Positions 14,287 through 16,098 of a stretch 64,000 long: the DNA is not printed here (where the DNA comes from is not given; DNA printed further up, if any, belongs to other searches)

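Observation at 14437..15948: Single-polypeptide DNA methyltransferase–Mrr nuclease fusion directly downstream of TPK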

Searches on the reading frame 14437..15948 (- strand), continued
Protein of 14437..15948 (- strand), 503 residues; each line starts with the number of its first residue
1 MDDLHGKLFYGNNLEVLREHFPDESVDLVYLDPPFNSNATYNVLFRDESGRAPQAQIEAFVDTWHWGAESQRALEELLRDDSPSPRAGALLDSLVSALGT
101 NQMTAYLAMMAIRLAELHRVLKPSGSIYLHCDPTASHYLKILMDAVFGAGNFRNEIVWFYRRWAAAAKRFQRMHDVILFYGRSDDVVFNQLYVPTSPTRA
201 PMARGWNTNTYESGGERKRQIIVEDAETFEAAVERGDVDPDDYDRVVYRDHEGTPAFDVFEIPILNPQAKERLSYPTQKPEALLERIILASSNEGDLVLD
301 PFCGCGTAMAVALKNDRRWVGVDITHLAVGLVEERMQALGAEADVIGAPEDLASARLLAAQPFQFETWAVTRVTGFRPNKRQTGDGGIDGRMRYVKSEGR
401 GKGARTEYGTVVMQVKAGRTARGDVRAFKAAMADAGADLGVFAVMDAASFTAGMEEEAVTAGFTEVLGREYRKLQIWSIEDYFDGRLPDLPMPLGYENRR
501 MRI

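Call 13: find_encoding_contigs(protein=P0001, flank=8000, max_places=3)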
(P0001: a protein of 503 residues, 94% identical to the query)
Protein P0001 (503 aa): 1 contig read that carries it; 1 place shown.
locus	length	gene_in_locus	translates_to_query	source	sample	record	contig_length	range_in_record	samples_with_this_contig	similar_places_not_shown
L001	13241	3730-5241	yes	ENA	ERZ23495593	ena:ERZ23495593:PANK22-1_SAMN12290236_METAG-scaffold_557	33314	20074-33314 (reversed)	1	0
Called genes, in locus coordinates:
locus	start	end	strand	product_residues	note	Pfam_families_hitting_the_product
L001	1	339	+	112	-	?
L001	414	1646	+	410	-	PF00296:Bac_luciferase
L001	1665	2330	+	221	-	PF04263:TPK_catalytic, PF04265:TPK_B1_binding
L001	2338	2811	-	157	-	PF01850:PIN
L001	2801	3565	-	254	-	-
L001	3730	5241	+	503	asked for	PF01555:N6_N4_Mtase, PF04471:Mrr_cat (weak)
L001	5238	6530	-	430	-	PF00753:Lactamase_B, PF14863:Alkyl_sulf_dimr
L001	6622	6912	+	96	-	PF09723:Zn_ribbon_8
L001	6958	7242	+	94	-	PF10502:Peptidase_S26 (weak)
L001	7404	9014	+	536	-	PF00118:Cpn60_TCP1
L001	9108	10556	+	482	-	PF00224:PK, PF02887:PK_C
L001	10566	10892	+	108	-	PF00462:Glutaredoxin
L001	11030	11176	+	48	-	-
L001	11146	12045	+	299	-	PF01972:SDH_protease, PF25145:NfeD1b_N (weak)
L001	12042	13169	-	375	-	PF00005:ABC_tran, PF13476:AAA_23 (faint), PF13555:AAA_29 (weak), PF13304:AAA_21 (weak), PF08402:TOBE_2 (faint), PF03459:TOBE, PF12857:TOBE_3 (weak)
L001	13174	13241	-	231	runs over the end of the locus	PF00528:BPD_transp_1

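Call 14: find_encoding_contigs(protein=P0002, flank=8000, max_places=3)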
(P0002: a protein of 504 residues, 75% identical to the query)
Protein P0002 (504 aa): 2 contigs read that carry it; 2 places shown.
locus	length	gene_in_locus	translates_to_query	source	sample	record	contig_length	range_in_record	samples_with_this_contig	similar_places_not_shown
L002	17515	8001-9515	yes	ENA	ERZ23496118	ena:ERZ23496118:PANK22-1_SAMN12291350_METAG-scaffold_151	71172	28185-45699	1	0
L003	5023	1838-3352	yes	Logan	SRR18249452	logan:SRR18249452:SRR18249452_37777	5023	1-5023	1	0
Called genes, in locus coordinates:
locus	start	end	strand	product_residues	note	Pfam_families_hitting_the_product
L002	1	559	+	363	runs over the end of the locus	PF00296:Bac_luciferase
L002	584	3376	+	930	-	PF20464:MmeI_N, PF20465:MmeI_hel, PF20473:MmeI_Mtase, PF20466:MmeI_TRD, PF20467:MmeI_C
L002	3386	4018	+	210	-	PF20408:Abhydrolase_11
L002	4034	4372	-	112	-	PF00462:Glutaredoxin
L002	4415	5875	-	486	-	-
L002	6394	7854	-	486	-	PF00224:PK, PF02887:PK_C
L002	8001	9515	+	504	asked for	PF01555:N6_N4_Mtase, PF04471:Mrr_cat (weak)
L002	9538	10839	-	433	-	PF00753:Lactamase_B, PF14863:Alkyl_sulf_dimr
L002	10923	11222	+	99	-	PF09723:Zn_ribbon_8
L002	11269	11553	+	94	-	PF10502:Peptidase_S26 (weak)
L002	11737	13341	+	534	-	PF00118:Cpn60_TCP1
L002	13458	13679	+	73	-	-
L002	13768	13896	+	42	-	-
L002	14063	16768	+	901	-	PF02384:N6_Mtase (faint)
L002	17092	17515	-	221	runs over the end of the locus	PF04263:TPK_catalytic, PF04265:TPK_B1_binding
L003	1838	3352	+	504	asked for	PF01555:N6_N4_Mtase, PF04471:Mrr_cat (weak)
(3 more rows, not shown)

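Call 15: find_encoding_contigs(protein=P0004, flank=8000, max_places=3)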
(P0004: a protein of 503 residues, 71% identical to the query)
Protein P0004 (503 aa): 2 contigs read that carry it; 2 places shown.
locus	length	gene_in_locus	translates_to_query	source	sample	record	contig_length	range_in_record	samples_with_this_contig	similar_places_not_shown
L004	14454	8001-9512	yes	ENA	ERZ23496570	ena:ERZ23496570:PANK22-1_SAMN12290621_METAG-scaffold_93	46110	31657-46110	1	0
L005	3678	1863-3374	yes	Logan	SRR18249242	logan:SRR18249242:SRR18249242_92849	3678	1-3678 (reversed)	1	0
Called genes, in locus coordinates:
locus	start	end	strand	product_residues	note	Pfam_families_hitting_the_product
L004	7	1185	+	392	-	PF10648:Gmad2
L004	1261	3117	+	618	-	PF00496:SBP_bac_5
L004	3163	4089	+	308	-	PF19300:BPD_transp_1_N (weak), PF00528:BPD_transp_1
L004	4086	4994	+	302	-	PF00528:BPD_transp_1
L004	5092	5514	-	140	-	-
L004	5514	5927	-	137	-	-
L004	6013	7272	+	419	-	PF00296:Bac_luciferase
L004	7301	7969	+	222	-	PF04263:TPK_catalytic, PF04265:TPK_B1_binding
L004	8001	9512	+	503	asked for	PF01555:N6_N4_Mtase, PF04471:Mrr_cat (weak)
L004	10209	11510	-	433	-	PF00753:Lactamase_B, PF14863:Alkyl_sulf_dimr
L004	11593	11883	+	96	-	PF09723:Zn_ribbon_8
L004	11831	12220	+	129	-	PF10502:Peptidase_S26 (weak)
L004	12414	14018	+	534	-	PF00118:Cpn60_TCP1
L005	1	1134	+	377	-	?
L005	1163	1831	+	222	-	PF04263:TPK_catalytic, PF04265:TPK_B1_binding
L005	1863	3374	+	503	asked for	PF01555:N6_N4_Mtase, PF04471:Mrr_cat (weak)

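Call 24: find_encoding_contigs(protein=P0012, flank=8000, max_places=2)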
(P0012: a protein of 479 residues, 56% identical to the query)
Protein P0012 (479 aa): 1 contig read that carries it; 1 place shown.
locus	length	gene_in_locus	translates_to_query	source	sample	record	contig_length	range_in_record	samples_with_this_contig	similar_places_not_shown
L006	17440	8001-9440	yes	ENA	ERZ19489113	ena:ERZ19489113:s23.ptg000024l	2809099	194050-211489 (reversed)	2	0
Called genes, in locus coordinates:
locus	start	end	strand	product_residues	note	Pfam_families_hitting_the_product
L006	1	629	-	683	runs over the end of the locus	-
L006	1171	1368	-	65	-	-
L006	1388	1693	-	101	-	-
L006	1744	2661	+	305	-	PF03446:NAD_binding_2, PF14833:NAD_binding_11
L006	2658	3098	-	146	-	PF00027:cNMP_binding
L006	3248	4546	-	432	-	PF13336:AcetylCoA_hyd_C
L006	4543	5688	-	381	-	-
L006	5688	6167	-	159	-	PF14280:DUF4365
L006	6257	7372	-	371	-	PF08240:ADH_N, PF16912:Glu_dehyd_C (weak), PF00107:ADH_zinc_N, PF13602:ADH_zinc_N_2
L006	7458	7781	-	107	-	-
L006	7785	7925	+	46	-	-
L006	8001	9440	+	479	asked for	PF01555:N6_N4_Mtase, PF04471:Mrr_cat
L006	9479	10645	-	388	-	PF02771:Acyl-CoA_dh_N, PF02770:Acyl-CoA_dh_M, PF00441:Acyl-CoA_dh_1, PF08028:Acyl-CoA_dh_2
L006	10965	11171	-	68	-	PF10041:DUF2277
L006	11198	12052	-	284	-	PF00378:ECH_1, PF16113:ECH_2, PF00378:ECH_1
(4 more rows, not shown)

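Call 25: find_encoding_contigs(protein=P0062, flank=8000, max_places=2)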
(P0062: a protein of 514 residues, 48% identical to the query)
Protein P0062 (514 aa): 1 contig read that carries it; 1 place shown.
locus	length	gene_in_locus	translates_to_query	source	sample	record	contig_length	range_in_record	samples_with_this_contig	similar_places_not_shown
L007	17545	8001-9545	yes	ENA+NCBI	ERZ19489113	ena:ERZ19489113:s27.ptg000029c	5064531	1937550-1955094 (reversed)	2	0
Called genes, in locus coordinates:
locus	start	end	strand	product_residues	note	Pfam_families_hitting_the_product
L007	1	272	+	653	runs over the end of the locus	PF00005:ABC_tran, PF00006:ATP-synt_ab (faint), PF02463:SMC_N (faint), PF13555:AAA_29 (faint), PF13304:AAA_21 (faint), PF12848:ABC_tran_Xtn, PF00005:ABC_tran, PF16326:ABC_tran_CTD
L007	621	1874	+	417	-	-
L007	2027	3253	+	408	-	PF05977:MFS_3 (faint), PF07690:MFS_1, PF13347:MFS_2 (faint), PF00083:Sugar_tr, PF07690:MFS_1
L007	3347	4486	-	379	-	PF26550:Tricorn_2nd (weak), PF26549:Tricorn_N (faint), PF07676:PD40 (faint)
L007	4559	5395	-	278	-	PF09323:DUF1980 (weak), PF21537:DUF1980_C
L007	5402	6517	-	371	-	PF03773:ArsP_1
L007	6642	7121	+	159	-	-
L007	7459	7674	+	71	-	-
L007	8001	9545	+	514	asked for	PF01555:N6_N4_Mtase, PF04471:Mrr_cat, PF22722:NA-iREase1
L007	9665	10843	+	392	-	PF01385:OrfB_IS605, PF07282:Cas12f1-like_TNB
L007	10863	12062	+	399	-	PF00266:Aminotran_5, PF01212:Beta_elim_lyase (faint), PF01053:Cys_Met_Meta_PP, PF01041:DegT_DnrJ_EryC1 (weak)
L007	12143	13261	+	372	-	PF02638:GHL10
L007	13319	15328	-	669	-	PF09565:RE_NgoFVII (weak), PF13091:PLDc_2 (weak), PF27394:Aq_aa27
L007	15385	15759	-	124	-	PF07282:Cas12f1-like_TNB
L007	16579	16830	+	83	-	PF01381:HTH_3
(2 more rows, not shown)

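Call 26: find_related_loci(query=A1, collection=genome_contigs, flank=6000)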
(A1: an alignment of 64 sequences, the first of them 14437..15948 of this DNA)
Query A1 (503 aa) in genome_contigs; peptide patterns used: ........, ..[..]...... (x = any residue, [..] = any of these).
600 stretches matched a pattern (row limit reached: there are more); 582 encode a relative of the query (tblastn E <= 1e-3); the best 80 are kept; 80 distinct loci.
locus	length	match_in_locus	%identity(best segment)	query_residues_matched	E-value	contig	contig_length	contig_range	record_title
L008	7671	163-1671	44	4-503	7e-130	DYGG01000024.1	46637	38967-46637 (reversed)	MAG TPA_asm: Ignavibacterium sp. isolate BE2012_50_10 Afr_mines_BE2012_418_length_46637_cov_4_230218, whole genome shotg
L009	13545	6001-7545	46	1-491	1e-127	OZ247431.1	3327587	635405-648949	MAG: Dehalococcoidia bacterium isolate c15901d5-d28f-4d5c-bcfc-8c60e7bd0c97 genome assembly, chromosome: 1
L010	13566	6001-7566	45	1-491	4e-127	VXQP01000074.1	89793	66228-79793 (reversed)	MAG: Chloroflexi bacterium isolate SB0664_bin_11 NODE_245_length_89793_cov_21.346776, whole genome shotgun sequence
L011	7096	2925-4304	44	4-491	8e-127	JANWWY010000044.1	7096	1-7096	MAG: Aquificaceae bacterium isolate SKYG33 NODE_44_length_7096_cov_7.515885, whole genome shotgun sequence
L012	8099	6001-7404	44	2-491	1e-126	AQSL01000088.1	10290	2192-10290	Candidatus Latescibacter anaerobius SCGC AAA252-E07 A252E7DRAFT_contig_76_0.77_C, whole genome shotgun sequence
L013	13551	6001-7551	45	1-491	1e-126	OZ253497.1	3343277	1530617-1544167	MAG: Dehalococcoidia bacterium isolate 26888d32-e7c5-4b4d-ad7e-377fcaf888ab genome assembly, chromosome: 1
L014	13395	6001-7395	45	3-493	1e-124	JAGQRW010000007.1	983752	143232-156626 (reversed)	MAG: Rhodobacteraceae bacterium isolate HKST-UBA102 k127_684576, whole genome shotgun sequence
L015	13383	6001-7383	46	8-491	1e-124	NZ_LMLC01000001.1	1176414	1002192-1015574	Sphingomonas sp. Leaf34 contig_1, whole genome shotgun sequence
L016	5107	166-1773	44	4-502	3e-125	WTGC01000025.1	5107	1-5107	MAG: Chloroflexi bacterium isolate CO36386bin_32 NODE_6487_length_5107_cov_43.180721, whole genome shotgun sequence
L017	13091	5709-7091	47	8-491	7e-124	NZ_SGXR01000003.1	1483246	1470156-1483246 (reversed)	Sphingomonas sp. BK036 Ga0307663_101, whole genome shotgun sequence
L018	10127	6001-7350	45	7-491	1e-123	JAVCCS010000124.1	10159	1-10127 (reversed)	MAG: Candidatus Theseobacter exili isolate MAG_3300035698_1968 Ga0374944_279776, whole genome shotgun sequence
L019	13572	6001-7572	44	1-491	8e-124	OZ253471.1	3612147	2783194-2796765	MAG: Dehalococcoidia bacterium isolate 41ac3497-52d9-4345-8c76-2a61940320b0 genome assembly, chromosome: 1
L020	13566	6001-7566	44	1-491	3e-123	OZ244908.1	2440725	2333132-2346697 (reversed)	MAG: Dehalococcoidia bacterium isolate 4e1ca7e8-23ed-493e-8853-47fc69ff5430 genome assembly, chromosome: 1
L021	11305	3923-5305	44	8-491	5e-123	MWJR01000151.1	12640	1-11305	MAG: Calditrichaeota bacterium AABM5.125.24 NODE_53_length_12640_cov_7.6828_ID_105, whole genome shotgun sequence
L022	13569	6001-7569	43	1-493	1e-121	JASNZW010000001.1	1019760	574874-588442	MAG: Anaerolineae bacterium isolate CHLO-14 HKU-EGSB-CHLO-14_1, whole genome shotgun sequence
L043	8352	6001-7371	44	8-491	8e-117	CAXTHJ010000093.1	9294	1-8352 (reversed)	MAG TPA_asm: uncultured Caulobacteraceae bacterium isolate public_SRR14722150_metawrap_bin.3 genome assembly, contig: pu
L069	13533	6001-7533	45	3-491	8e-113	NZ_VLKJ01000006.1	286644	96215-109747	Novosphingobium taihuense strain CGMCC 1.3432 IQ25DRAFT_scaffold00006.6, whole genome shotgun sequence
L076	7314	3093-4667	41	8-503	6e-112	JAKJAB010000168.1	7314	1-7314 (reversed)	MAG: Chloroflexota bacterium isolate UR.bin85 NODE_168_length_7314_cov_4.696421, whole genome shotgun sequence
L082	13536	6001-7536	41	8-498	2e-111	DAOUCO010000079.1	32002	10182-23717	MAG TPA_asm: Dehalococcoidales bacterium isolate H81_827 581870, whole genome shotgun sequence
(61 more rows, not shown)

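Call 29: predict_structure(alignment_id=A1)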
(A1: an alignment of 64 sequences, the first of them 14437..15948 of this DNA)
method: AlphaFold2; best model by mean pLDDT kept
length: 503 residues; sequences in the alignment: 64
mean_pLDDT: 85.9   pTM: 0.80
mean pLDDT of the five models: 85.9, 85.1, 84.9, 84.6, 83.0
residues with pLDDT >= 90: 289; 70-90: 149; 50-70: 32; < 50: 33
segments of 3 or more residues with pLDDT < 50: 36-62, 498-503
pLDDT, mean of each block of 10 residues (from residue 1): 88 92 98 58 38 41 73 96 97 96 90 97 98 89 98 96 80 93 96 73 79 92 90 94 89 86 80 70 96 98 88 97 84 87 90 89 85 82 72 86 80 92 94 94 89 92 95 96 94 69 31
secondary structure, 60 per line:
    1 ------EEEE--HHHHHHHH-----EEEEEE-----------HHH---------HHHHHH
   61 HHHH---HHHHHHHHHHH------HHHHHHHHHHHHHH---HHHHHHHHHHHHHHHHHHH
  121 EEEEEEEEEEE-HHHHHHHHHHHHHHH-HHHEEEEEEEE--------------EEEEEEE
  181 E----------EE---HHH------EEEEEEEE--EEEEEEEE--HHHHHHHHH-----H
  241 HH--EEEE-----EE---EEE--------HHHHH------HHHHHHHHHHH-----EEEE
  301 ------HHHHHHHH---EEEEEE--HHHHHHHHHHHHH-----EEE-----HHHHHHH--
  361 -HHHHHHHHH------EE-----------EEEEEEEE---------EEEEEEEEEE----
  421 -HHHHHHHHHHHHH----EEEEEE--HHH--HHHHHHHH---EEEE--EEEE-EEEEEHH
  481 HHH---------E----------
elements in order: E7-10 H13-20 E26-31 H55-64 H68-78 H85-98 H102-120 E121-131 H133-147 E152-159 E174-181 E206-213 E216-223 H226-234 E245-248 E259-261 H270-274 H281-291 E297-300 H307-314 E318-323 H326-338 E344-346 H352-358 H362-370 E390-397 E407-416 H422-434 E439-444 H452-459 E463-466 E469-472 E474-478 H479-483

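Call 37: search_protein_families(library=pfam, proteins=[L043:7447-8268:-, L076:1873-3063:+, L082:7781-8530:+, L010:10105-11112:-, L069:2917-4797:+], max_evalue=0.001)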
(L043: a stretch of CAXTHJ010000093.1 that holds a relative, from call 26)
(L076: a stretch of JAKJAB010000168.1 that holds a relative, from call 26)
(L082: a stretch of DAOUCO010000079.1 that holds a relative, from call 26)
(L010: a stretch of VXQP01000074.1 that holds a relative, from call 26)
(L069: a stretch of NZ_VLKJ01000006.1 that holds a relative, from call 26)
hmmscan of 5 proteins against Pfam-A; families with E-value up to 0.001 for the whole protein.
L043:7447-8268:- (273 aa): 7 families
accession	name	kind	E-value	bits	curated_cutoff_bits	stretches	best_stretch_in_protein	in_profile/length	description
PF00005.33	ABC_tran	-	9.3e-35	120.6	25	1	50-199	1-137/137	ABC transporter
PF13191.12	AAA_16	-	2.2e-09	38.5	32.6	1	59-224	24-166/167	AAA ATPase domain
PF02463.25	SMC_N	-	1.1e-06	28.6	40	1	88-242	108-212/220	RecF/RecN/SMC N terminal domain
PF13401.12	AAA_22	-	0.0001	23.1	27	1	63-201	8-96/130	AAA domain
PF13555.12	AAA_29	-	0.00012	22.1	27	1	57-88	19-50/61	P-loop containing region of AAA domain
PF09818.15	ABC_ATPase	-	0.0002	20.9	23.2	0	145-224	133-212/283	P-loop domain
PF13304.12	AAA_21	-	0.00081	20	27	0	64-83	3-22/304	AAA domain, putative AbiEii toxin, Type IV TA system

L076:1873-3063:+ (396 aa): 5 families
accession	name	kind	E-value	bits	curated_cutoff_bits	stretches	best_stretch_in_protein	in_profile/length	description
PF00005.33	ABC_tran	-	1.7e-30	106.9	25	1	49-192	1-136/137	ABC transporter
PF17912.7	OB_MalK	-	6.5e-10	40.2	27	1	268-313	3-52/53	MalK OB fold domain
PF17850.7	CysA_C_terminal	-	7.2e-06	26.9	29.7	1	271-314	1-41/43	CysA C-terminal regulatory domain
PF13304.12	AAA_21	-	9e-05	23.1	27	0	63-94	3-40/304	AAA domain, putative AbiEii toxin, Type IV TA system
PF08402.16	TOBE_2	-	0.00015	22.2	21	1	307-384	1-76/76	TOBE domain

L082:7781-8530:+ (249 aa): 3 families
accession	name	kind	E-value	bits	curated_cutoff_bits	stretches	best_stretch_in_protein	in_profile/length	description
PF00005.33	ABC_tran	-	1.5e-34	120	25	1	22-164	2-136/137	ABC transporter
PF13304.12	AAA_21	-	3.2e-12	47.6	27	1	134-194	235-298/304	AAA domain, putative AbiEii toxin, Type IV TA system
PF13476.12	AAA_23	-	0.0009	20.4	27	0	16-59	5-47/201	AAA domain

L010:10105-11112:- (335 aa): 6 families
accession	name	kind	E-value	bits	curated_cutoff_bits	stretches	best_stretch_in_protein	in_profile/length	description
PF00005.33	ABC_tran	-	7.7e-34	117.7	25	1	39-190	2-136/137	ABC transporter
PF08352.17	oligo_HPY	-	1.3e-19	70.8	27.1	1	242-309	1-65/65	Oligopeptide/dipeptide transporter, C-terminal region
PF13401.12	AAA_22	-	2.7e-05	24.9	27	1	53-146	10-79/130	AAA domain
PF13304.12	AAA_21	-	6.4e-05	23.6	27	0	52-74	3-25/304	AAA domain, putative AbiEii toxin, Type IV TA system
PF02463.25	SMC_N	-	0.00045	20.2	40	1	50-233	26-209/220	RecF/RecN/SMC N terminal domain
PF13191.12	AAA_16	-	0.00098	20.1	32.6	0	46-146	20-124/167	AAA ATPase domain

L069:2917-4797:+ (626 aa): 15 families
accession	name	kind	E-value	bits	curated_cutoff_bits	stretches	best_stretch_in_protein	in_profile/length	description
PF00005.33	ABC_tran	-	1.1e-44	152.8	25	2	20-175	4-137/137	ABC transporter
PF12848.13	ABC_tran_Xtn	-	8.8e-26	90.3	25.9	1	214-297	1-85/85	ABC transporter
PF13304.12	AAA_21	-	9.6e-15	55.9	27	1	436-484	247-299/304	AAA domain, putative AbiEii toxin, Type IV TA system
PF02463.25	SMC_N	-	6e-11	42.6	40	1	428-496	136-209/220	RecF/RecN/SMC N terminal domain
PF13555.12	AAA_29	-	8.3e-07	29.1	27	0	28-48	23-43/61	P-loop containing region of AAA domain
PF01926.29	MMR_HSR1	-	2.9e-06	27.8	21.9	0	29-52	1-23/113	50S ribosome-binding GTPase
PF13401.12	AAA_22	-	9.6e-06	26.4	27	0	339-481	8-121/130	AAA domain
PF00004.35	AAA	-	3.3e-05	24.8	21.2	0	340-361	2-23/131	ATPase family associated with various cellular activities (AAA)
PF02367.23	TsaE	-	5.2e-05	23.6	26.6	0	327-361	12-46/128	Threonylcarbamoyl adenosine biosynthesis protein TsaE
PF05729.18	NACHT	-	7.1e-05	23.1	26.7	0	338-361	2-25/167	NACHT domain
PF00910.28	RNA_helicase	-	0.00012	22.9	21.5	0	340-385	2-51/105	RNA helicase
PF13476.12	AAA_23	-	0.00019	22.6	27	0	32-47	24-39/201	AAA domain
PF01935.23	DUF87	-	0.00026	21.6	23.2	0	338-362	25-49/220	Helicase HerA, central domain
PF03193.22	RsgA_GTPase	-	0.00048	20.4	30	0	31-58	110-137/174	RsgA GTPase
PF00931.28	NB-ARC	-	0.00073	19.3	23.5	0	30-50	21-41/248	NB-ARC domain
